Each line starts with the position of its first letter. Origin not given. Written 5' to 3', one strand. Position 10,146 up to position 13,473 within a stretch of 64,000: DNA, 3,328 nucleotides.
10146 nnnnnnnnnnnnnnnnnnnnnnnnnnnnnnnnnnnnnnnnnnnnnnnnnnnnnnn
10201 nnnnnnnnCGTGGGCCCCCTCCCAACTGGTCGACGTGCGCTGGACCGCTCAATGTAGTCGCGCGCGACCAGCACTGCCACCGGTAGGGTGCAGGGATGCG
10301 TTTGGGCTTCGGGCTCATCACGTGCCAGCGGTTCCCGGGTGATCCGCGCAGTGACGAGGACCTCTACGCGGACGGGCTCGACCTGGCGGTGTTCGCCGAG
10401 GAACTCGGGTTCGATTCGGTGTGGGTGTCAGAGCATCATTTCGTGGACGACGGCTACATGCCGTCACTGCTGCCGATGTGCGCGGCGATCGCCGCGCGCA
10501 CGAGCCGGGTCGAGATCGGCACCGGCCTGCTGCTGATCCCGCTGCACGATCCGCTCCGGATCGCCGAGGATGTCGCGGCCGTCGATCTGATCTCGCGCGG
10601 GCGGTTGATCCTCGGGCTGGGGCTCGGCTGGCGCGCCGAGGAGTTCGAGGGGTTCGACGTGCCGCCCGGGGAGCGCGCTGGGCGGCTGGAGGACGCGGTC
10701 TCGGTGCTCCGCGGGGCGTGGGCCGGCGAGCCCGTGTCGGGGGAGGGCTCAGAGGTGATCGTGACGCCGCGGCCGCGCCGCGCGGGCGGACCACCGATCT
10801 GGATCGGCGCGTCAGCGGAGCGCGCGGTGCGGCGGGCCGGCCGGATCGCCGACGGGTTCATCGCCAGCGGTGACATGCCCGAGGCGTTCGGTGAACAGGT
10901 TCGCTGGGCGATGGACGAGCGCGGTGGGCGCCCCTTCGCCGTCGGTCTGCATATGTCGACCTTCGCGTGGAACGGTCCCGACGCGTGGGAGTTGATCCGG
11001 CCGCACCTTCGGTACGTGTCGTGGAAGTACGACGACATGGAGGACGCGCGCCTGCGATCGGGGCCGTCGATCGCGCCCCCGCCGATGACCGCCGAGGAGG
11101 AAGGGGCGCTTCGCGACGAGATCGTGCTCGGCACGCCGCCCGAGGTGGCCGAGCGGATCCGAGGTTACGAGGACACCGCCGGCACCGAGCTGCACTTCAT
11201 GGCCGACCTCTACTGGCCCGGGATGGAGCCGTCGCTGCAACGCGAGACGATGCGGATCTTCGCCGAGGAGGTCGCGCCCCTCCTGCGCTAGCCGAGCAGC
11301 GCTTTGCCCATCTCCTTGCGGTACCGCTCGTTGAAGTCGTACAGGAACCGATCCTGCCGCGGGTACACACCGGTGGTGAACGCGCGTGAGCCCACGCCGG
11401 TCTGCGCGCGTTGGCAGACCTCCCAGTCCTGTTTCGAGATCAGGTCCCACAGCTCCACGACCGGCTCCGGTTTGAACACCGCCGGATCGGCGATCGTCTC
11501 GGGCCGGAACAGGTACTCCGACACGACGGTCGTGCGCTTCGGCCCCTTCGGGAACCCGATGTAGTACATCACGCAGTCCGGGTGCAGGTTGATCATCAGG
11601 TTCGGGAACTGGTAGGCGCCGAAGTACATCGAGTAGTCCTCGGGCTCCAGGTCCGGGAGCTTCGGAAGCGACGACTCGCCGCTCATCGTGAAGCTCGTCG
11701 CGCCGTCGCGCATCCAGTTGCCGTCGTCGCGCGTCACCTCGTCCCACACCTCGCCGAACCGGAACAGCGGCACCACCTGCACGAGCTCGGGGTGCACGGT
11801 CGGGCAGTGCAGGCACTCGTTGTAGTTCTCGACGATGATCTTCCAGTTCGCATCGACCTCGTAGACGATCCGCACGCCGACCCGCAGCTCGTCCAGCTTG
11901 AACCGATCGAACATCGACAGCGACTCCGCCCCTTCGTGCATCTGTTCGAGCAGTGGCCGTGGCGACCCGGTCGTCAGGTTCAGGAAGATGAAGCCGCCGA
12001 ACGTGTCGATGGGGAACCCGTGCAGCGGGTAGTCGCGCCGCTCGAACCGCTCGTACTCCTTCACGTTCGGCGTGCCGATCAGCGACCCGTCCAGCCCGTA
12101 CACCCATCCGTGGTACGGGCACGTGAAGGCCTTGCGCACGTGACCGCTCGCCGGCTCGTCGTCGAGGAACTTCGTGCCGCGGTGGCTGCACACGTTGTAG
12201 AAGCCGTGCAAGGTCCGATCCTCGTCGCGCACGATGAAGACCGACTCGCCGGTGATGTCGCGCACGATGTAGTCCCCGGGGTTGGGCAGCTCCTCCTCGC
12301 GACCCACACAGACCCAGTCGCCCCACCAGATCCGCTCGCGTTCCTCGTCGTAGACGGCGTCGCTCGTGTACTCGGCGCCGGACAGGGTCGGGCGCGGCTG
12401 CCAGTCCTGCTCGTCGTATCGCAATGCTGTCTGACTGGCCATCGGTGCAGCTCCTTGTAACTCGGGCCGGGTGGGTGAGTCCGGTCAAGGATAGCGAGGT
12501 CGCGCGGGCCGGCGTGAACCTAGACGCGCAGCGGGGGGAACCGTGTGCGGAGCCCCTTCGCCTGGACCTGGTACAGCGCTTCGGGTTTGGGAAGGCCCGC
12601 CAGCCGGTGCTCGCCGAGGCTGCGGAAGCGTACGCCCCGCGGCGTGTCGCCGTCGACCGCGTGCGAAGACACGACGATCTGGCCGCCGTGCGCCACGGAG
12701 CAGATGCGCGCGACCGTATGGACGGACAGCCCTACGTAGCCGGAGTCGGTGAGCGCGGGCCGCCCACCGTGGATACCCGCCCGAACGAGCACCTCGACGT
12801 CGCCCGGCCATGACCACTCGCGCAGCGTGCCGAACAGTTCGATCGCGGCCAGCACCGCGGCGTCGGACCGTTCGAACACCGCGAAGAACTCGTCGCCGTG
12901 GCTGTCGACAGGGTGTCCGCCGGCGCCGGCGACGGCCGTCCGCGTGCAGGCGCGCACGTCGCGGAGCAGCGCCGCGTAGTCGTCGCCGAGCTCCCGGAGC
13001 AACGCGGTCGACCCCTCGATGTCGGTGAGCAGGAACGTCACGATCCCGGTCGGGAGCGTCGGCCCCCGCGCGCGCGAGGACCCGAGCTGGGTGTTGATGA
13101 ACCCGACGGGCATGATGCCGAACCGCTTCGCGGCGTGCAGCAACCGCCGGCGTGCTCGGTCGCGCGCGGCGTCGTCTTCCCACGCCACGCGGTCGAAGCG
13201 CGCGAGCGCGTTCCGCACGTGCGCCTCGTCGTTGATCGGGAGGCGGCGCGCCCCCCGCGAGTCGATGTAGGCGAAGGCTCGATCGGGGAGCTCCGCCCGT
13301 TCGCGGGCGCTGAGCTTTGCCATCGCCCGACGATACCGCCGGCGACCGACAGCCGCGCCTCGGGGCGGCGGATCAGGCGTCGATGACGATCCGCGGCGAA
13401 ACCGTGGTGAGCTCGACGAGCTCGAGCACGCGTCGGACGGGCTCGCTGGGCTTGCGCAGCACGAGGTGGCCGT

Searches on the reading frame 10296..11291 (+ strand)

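Call 35: search_protein_families(library=pfam, proteins=[window:10296-11291:+], max_evalue=0.00001)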
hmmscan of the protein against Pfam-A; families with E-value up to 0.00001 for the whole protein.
window:10296-11291:+ (331 aa): 1 family
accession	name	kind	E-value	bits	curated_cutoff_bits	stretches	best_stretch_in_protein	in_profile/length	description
PF00296.26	Bac_luciferase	-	1.8e-58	198.8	27.9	1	5-297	3-313/314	Luciferase-like monooxygenase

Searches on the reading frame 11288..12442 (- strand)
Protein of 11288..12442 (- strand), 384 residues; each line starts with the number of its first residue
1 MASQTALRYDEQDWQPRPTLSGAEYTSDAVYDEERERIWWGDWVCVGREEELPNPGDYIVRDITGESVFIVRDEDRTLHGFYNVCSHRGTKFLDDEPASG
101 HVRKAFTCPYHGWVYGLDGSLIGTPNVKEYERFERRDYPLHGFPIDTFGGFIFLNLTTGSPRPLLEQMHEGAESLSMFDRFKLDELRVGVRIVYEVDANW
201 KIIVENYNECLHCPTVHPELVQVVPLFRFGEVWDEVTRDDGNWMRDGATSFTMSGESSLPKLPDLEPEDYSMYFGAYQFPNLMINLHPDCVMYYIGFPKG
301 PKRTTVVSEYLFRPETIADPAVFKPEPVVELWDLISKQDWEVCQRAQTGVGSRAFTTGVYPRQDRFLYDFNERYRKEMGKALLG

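Call 35: search_protein_families(library=pfam, proteins=[window:11288-12442:-], max_evalue=0.00001)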
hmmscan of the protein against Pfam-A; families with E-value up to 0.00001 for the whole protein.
window:11288-12442:- (384 aa): 2 families
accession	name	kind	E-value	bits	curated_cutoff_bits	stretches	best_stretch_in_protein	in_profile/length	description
PF00848.25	Ring_hydroxyl_A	-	2.6e-45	155.3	24.9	1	183-378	1-206/208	Ring hydroxylating alpha subunit (catalytic domain)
PF00355.32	Rieske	-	1.9e-18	66.6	20.3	1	42-133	1-87/88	Rieske [2Fe-2S] domain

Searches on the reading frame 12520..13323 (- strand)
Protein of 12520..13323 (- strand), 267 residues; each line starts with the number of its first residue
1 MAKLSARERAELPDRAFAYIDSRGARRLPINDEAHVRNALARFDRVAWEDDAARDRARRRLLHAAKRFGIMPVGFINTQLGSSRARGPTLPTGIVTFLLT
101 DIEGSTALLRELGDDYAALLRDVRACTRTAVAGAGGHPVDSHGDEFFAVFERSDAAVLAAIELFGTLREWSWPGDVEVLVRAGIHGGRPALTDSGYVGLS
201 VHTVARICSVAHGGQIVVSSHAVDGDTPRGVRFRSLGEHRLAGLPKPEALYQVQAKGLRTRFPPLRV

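Call 35: search_protein_families(library=pfam, proteins=[window:12520-13323:-], max_evalue=0.00001)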
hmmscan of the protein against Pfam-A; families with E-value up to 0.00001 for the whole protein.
window:12520-13323:- (267 aa): 2 families
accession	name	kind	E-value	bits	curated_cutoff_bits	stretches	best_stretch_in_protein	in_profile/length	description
PF20223.3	DUF6582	-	1.4e-06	28.9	27.3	1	12-70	20-78/83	Family of unknown function (DUF6582)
PF00211.25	Guanylate_cyc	-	7.5e-06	26.1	21.9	0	93-253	7-181/183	Adenylate and Guanylate cyclase catalytic domain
